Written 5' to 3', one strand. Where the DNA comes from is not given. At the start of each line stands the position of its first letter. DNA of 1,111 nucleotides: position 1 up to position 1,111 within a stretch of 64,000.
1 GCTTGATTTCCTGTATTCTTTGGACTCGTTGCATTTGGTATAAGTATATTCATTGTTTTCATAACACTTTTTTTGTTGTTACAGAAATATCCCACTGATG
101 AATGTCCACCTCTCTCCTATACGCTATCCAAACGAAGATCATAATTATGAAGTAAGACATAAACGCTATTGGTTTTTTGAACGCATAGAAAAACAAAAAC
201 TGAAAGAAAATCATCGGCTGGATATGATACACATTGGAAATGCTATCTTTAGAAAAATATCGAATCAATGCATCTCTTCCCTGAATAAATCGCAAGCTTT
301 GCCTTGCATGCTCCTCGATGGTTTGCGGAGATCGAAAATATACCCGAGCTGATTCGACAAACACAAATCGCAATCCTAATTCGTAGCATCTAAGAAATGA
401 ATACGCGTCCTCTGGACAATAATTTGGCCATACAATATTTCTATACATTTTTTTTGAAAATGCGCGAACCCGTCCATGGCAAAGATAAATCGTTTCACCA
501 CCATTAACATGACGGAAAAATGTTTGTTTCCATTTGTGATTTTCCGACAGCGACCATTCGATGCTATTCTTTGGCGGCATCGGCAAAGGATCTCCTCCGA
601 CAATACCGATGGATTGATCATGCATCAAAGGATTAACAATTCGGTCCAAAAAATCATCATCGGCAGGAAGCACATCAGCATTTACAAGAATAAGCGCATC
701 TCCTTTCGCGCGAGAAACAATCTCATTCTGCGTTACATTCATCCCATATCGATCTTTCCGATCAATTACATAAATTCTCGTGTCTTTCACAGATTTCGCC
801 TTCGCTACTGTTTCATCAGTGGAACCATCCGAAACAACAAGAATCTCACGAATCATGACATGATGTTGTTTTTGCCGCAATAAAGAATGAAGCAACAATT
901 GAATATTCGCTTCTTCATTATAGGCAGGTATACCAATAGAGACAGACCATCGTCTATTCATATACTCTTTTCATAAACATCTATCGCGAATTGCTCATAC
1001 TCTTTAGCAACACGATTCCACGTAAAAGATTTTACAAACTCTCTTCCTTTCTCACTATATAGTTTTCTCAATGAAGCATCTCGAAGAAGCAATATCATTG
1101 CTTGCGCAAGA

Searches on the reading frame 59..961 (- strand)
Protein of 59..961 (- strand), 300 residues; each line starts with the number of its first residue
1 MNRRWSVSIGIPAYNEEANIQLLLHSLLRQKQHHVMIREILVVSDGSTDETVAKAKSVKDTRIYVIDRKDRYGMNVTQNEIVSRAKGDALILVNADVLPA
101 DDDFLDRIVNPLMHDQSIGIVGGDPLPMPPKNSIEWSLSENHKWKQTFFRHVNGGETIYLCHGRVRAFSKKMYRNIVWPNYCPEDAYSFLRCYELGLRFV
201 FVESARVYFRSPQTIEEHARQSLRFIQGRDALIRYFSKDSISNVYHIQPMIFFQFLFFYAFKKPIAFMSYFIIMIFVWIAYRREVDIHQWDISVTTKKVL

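Call 5: search_protein_families(library=pfam, proteins=[window:59-961:-], max_evalue=0.01)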
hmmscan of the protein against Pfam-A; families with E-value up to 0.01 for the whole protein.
window:59-961:- (300 aa): 5 families
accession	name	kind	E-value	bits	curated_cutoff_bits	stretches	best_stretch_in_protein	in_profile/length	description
PF00535.33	Glycos_transf_2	-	1.1e-22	81.1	23.3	1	8-174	1-165/168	Glycosyl transferase family 2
PF13641.12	Glyco_tranf_2_3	-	2.1e-16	61.1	27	1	7-225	3-227/230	Glycosyltransferase like family 2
PF13632.12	Glyco_trans_2_3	-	9.7e-11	42.3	27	1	91-278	3-177/198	Glycosyl transferase family group 2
PF10111.15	Glyco_tranf_2_2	-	7.4e-07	29.4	27.3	1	10-104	3-99/276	Glycosyltransferase like family 2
PF13704.12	Glyco_tranf_2_4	-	0.00038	21.3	27.5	1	32-96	12-81/98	Glycosyl transferase family 2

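Call 25: find_encoding_contigs(protein=window:59-961:-, flank=10000, max_places=2)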
Protein window:59-961:- (300 aa): 3 contigs read that carry it; 2 places shown.
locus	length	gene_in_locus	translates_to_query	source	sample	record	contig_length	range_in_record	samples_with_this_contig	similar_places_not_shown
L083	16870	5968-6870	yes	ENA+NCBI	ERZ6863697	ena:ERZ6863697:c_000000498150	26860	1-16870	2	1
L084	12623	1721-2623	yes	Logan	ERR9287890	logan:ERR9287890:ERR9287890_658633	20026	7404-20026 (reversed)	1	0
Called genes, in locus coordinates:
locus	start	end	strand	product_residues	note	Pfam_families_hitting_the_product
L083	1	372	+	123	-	?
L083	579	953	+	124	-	-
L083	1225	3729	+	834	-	PF13439:Glyco_transf_4, PF13579:Glyco_trans_4_4, PF20706:GT4-conflict, PF00534:Glycos_transf_1, PF13692:Glyco_trans_1_4, PF13524:Glyco_trans_1_2 (weak)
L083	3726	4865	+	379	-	PF00534:Glycos_transf_1, PF13692:Glyco_trans_1_4, PF13524:Glyco_trans_1_2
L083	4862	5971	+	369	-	PF13439:Glyco_transf_4, PF20706:GT4-conflict, PF00534:Glycos_transf_1, PF13692:Glyco_trans_1_4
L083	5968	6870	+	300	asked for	PF00535:Glycos_transf_2, PF10111:Glyco_tranf_2_2 (weak), PF13641:Glyco_tranf_2_3, PF13632:Glyco_trans_2_3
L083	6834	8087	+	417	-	PF04230:PS_pyruv_trans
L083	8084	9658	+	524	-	-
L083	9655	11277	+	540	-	-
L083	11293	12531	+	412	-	PF03447:NAD_binding_3 (weak), PF21135:DRL_cat, PF08666:SAF (weak)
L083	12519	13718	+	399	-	PF13204:Apiosidase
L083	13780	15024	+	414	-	-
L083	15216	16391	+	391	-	PF00041:fn3, PF16656:Pur_ac_phosph_N (weak)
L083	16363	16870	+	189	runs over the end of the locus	PF04203:Sortase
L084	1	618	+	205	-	?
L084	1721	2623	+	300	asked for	PF00535:Glycos_transf_2, PF10111:Glyco_tranf_2_2 (weak), PF13641:Glyco_tranf_2_3, PF13632:Glyco_trans_2_3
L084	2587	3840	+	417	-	PF04230:PS_pyruv_trans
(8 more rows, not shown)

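Call 37: search_protein_families(library=pfam, proteins=[L083:8084-9658:+, L083:9655-11277:+, L083:6834-8087:+], max_evalue=0.1)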
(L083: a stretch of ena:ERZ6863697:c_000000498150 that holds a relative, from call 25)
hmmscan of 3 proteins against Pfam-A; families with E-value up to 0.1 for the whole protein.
L083:8084-9658:+ (524 aa): 0 families

L083:9655-11277:+ (540 aa): 0 families

L083:6834-8087:+ (417 aa): 3 families
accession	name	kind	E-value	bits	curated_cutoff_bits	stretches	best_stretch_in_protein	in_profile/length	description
PF04230.19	PS_pyruv_trans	-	1.9e-20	74.4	25.3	1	27-342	1-278/280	Polysaccharide pyruvyl transferase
PF05763.18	DUF835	-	0.024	14.9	33.1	0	199-275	12-87/136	Protein of unknown function (DUF835)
PF06214.17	SLAM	-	0.084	13.3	25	0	8-36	53-81/125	Signaling lymphocytic activation molecule (SLAM) protein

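Call 38: find_homologous_proteins(query=L083:9655-11277:+, max_evalue=0.00001)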
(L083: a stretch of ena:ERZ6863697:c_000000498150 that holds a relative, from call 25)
Query L083:9655-11277:+ (540 aa): 2614 proteins with E <= 0.00001 among 8000 candidates; the best 120 are listed.
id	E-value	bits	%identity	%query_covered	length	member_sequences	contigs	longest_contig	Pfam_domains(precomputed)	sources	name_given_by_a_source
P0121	0.0e+0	1151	95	100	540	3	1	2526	-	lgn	-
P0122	9.1e-261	884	80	90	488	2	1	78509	-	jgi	jgi:hypothetical protein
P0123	4.6e-217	740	62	99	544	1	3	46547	-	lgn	-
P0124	1.5e-215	735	61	99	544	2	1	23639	-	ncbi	-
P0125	7.2e-215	733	62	99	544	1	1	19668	-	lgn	-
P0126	2.4e-214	731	61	99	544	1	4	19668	-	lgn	-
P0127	2.6e-214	731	61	99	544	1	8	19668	-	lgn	-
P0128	6.0e-213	727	61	99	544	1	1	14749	-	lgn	-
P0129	1.0e-212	726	61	99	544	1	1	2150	-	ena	-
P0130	1.8e-212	725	62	96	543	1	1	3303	-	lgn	-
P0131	2.2e-212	725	60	99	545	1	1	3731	-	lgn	-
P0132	1.1e-211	722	61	98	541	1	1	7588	-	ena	-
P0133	1.8e-211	722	61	98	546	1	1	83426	-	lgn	-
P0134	2.9e-211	721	60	99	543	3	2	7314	-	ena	-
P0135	7.0e-211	720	60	99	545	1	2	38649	-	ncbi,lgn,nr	ncbi:MAG: hypothetical protein HYW63_05040 [Candidatus Levybacteria bacterium]|nr:hypothetical prote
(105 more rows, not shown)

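Call 47: list_cluster_members(proteins=[L083:9655-11277:+, L083:8084-9658:+, L083:6834-8087:+])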
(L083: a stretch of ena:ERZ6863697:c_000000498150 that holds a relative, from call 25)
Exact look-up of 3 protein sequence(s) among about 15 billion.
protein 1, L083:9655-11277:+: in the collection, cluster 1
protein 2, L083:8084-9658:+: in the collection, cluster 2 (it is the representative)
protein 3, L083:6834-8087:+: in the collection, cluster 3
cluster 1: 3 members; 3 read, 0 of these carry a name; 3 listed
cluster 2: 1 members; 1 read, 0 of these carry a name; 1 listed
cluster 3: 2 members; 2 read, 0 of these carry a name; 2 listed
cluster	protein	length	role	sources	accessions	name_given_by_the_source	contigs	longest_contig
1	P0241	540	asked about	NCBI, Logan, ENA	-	-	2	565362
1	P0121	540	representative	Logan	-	-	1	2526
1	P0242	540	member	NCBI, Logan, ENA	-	-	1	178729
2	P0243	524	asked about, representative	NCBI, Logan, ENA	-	-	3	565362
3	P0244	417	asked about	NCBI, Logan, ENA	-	-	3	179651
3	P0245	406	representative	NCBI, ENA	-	-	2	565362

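Call 48: predict_structure(alignment_id=A2)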
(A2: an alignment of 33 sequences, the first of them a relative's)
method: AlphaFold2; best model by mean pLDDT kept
length: 540 residues; sequences in the alignment: 33
mean_pLDDT: 73.2   pTM: 0.77
mean pLDDT of the five models: 73.2, 73.1, 73.0, 71.2, 69.7
residues with pLDDT >= 90: 116; 70-90: 220; 50-70: 130; < 50: 74
segments of 3 or more residues with pLDDT < 50: 62-86, 157-159, 265-267, 352-364, 410-423, 468-473, 538-540
pLDDT, mean of each block of 10 residues (from residue 1): 51 73 82 89 84 66 39 34 49 71 71 83 93 91 85 51 80 96 94 94 83 94 89 94 86 69 54 56 77 80 82 94 90 89 76 46 52 90 91 85 66 35 59 85 69 61 60 53 78 54 59 76 84 62
secondary structure, 60 per line:
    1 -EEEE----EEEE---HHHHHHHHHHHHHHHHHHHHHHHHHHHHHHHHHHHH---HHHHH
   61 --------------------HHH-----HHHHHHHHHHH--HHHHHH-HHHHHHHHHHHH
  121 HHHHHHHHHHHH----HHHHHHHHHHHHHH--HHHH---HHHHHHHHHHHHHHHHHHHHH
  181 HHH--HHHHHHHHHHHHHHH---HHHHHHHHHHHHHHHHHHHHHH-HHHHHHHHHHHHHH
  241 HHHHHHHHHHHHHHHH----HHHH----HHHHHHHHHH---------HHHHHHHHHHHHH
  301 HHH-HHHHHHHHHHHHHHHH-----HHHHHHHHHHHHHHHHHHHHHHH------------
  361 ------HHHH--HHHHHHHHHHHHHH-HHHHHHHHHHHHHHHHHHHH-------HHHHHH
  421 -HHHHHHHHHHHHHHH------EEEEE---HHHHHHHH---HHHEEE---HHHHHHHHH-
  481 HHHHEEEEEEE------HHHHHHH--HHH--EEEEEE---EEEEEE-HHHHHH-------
elements in order: E2-5 E10-13 H17-52 H56-60 H89-99 H102-107 H109-132 H137-150 H153-156 H160-183 H186-200 H204-225 H227-256 H261-264 H269-278 H288-303 H305-320 H326-348 H367-370 H373-386 H388-407 H415-420 H422-436 E443-447 H451-458 E465-467 H471-479 H481-484 E485-491 H498-504 E512-517 E521-526 H528-533

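Call 51: fold_search(model_id=the predicted structure, library=pdb)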
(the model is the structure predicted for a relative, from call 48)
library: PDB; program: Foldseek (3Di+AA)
matches with E <= 10: 296; with E <= 0.001: 12
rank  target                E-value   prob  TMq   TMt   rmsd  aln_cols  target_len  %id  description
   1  6ftg_5                1.6e-05  1.00  0.51  0.44  14.1       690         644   12  Subtomogram average of OST-containing ribosome-translocon complexes from canine rough microsomal membranes (released 2018-03-21)
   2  5f15                  3.2e-05  1.00  0.53  0.53   8.8       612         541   10  Crystal Structure of ArnT from Cupriavidus metallidurans bound to Undecaprenyl phosphate (released 2016-02-17)
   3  7oci_F                4.9e-05  1.00  0.51  0.44  11.2       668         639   11  Cryo-EM structure of yeast Ost6p containing oligosaccharyltransferase complex (released 2022-02-16)
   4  6c26_A                6.0e-05  1.00  0.51  0.44  12.9       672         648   11  The Cryo-EM structure of a eukaryotic oligosaccharyl transferase complex (released 2018-01-31)
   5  8age_A                1.0e-04  1.00  0.52  0.45  10.9       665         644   13  Structure of yeast oligosaccharylransferase complex with acceptor peptide bound (released 2022-12-07)
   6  6s7o_A                1.1e-04  1.00  0.46  0.40  12.8       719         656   12  Cryo-EM structure of human oligosaccharyltransferase complex OST-A (released 2019-12-18)
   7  8pn9_A                2.5e-04  1.00  0.51  0.44  11.1       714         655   12  Structure of human oligosaccharyltransferase OST-A complex bound to NGI-1 (released 2024-05-08)
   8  5ezm                  4.1e-04  1.00  0.38  0.38  15.3       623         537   10  Crystal Structure of ArnT from Cupriavidus metallidurans in the apo state (released 2016-02-17)
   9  8b6l_I                4.7e-04  1.00  0.46  0.39  13.9       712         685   11  Subtomogram average of the human Sec61-TRAP-OSTA-translocon (released 2022-12-07)
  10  6ezn_F                4.9e-04  1.00  0.52  0.45  10.8       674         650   12  Cryo-EM structure of the yeast oligosaccharyltransferase (OST) complex (released 2018-01-17)
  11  8agb_A                6.5e-04  1.00  0.51  0.44  12.9       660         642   12  Structure of yeast oligosaccharylransferase complex with lipid-linked oligosaccharide bound (released 2022-12-07)
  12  9n9j_I                8.1e-04  1.00  0.49  0.40  14.1       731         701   10  Structure of a GRP94 folding intermediate engaged with a CCDC134- and FKBP11-bound secretory translocon (released 2025-11-19)
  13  8agc_A                1.0e-03  1.00  0.50  0.41  13.1       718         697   12  Structure of yeast oligosaccharylransferase complex with lipid-linked oligosaccharide and non-acceptor peptide bound (released 2022-12-07)
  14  6s7t_A                3.9e-03  1.00  0.45  0.37  13.6       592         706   12  Cryo-EM structure of human oligosaccharyltransferase complex OST-B (released 2019-12-18)
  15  9s6u_A                5.1e-03  1.00  0.47  0.46   9.3       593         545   12  Ternary cryo-EM structure of human ALG9 with Dol25-PP-GlcNAc2Man8, Dol25-P-Man and Fab (released 2026-03-18)
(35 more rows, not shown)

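Call 54: search_solved_structures(query=A4, max_evalue=1)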
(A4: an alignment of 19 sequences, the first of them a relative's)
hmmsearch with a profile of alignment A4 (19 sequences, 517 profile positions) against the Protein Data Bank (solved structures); distinct sequences matched with E-value up to 1: 0.

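Call 55: search_solved_structures(query=A2, max_evalue=1)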
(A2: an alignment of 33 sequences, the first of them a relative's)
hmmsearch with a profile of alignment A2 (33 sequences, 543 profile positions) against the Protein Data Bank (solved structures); distinct sequences matched with E-value up to 1: 0.

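Call 71: find_related_loci(query=A2, collection=metagenome_contigs, flank=10000)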
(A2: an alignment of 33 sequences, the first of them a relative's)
Query A2 (540 aa) in metagenome_contigs; peptide patterns used: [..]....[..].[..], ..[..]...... (x = any residue, [..] = any of these).
597 stretches matched a pattern; 516 encode a relative of the query (tblastn E <= 1e-3); the best 80 are kept; 80 distinct loci.
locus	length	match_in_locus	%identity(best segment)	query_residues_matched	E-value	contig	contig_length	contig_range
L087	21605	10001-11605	60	1-535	0e+0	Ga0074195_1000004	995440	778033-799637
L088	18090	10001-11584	61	8-535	0e+0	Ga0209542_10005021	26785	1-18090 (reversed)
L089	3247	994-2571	60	10-535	0e+0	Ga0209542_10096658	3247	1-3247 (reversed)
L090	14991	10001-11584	60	8-535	0e+0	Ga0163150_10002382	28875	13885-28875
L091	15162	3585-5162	60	10-535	0e+0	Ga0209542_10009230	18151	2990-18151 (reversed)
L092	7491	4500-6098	59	3-535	0e+0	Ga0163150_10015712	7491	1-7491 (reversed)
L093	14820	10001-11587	60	7-535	0e+0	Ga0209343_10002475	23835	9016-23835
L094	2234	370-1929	61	17-535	0e+0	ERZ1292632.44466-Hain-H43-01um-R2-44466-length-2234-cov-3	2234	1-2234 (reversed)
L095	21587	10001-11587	60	7-535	0e+0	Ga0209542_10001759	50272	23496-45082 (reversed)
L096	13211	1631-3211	60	9-535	0e+0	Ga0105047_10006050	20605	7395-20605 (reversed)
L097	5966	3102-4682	60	9-535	0e+0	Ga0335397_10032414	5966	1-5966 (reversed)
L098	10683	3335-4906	61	8-535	0e+0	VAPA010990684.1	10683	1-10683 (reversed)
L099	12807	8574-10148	59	11-535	0e+0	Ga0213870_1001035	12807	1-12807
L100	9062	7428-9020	59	5-535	0e+0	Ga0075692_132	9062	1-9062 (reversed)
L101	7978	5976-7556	60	8-535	0e+0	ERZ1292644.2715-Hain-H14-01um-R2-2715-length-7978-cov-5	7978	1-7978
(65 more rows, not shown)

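Call 78: search_protein_families(library=pfam, proteins=[L083:13780-15024:+, L083:12519-13718:+, L083:11293-12531:+], max_evalue=0.05)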
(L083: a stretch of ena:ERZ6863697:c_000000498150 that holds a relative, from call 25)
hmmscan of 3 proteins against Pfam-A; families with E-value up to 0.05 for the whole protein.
L083:13780-15024:+ (414 aa): 1 family
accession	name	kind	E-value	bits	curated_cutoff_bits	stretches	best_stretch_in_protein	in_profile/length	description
PF00331.26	Glyco_hydro_10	-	0.031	14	22.1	0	208-319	198-308/311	Glycosyl hydrolase family 10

L083:12519-13718:+ (399 aa): 1 family
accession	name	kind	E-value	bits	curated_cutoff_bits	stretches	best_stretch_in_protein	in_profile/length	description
PF13204.13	Apiosidase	-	1.4e-54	186.4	26.5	1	80-386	3-306/320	Apiosidase-like, catalytic domain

L083:11293-12531:+ (412 aa): 4 families
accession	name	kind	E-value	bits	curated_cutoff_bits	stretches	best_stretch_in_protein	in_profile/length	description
PF21135.2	DRL_cat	-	1.8e-41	142.3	27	1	154-313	1-164/164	Oxidoreductase DRL, catalytic domain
PF08666.17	SAF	-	1.2e-06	29.4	21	1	338-400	2-63/63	SAF domain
PF03447.22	NAD_binding_3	-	9e-06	26.8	24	1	79-147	42-111/116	Homoserine dehydrogenase, NAD binding domain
PF13144.11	ChapFlgA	-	0.026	15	23.8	1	339-405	3-66/122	Chaperone for flagella basal body P-ring formation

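Call 82: search_solved_structures(query=A5, max_evalue=1)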
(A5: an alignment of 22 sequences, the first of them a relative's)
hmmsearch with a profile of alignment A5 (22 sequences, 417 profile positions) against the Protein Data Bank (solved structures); distinct sequences matched with E-value up to 1: 4.
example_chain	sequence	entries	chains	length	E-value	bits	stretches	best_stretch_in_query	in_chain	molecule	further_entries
5xrw_C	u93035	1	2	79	0.26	13.3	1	210-273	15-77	FliY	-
2vg2_A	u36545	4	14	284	0.85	11.6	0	282-312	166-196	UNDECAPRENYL PYROPHOSPHATE SYNTHETASE | Decaprenyl diphosphate synthase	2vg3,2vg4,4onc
6ime_A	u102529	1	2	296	0.91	11.5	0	282-312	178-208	Decaprenyl diphosphate synthase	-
1tsj_A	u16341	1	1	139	0.99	11.3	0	133-168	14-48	conserved hypothetical protein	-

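Call 83: search_protein_families(library=pfam, alignment_id=A5, max_evalue=0.01)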
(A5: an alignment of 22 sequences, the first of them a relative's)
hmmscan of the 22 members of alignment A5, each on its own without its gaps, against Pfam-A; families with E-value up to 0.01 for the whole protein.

A. member 1, L083:13780-15024:+ (414 aa): 0 families

B. families by the number of members that match (of 22 scanned): 4 families
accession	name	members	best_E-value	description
PF13620.12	CarboxypepD_reg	11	7.7e-09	Carboxypeptidase regulatory-like domain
PF13715.12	CarbopepD_reg_2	9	3.4e-07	CarboxypepD_reg-like domain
PF15976.11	CooC_C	4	7.2e-05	CS1-pili formation C-terminal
PF11790.14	Glyco_hydro_cc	1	0.0062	Glycosyl hydrolase catalytic core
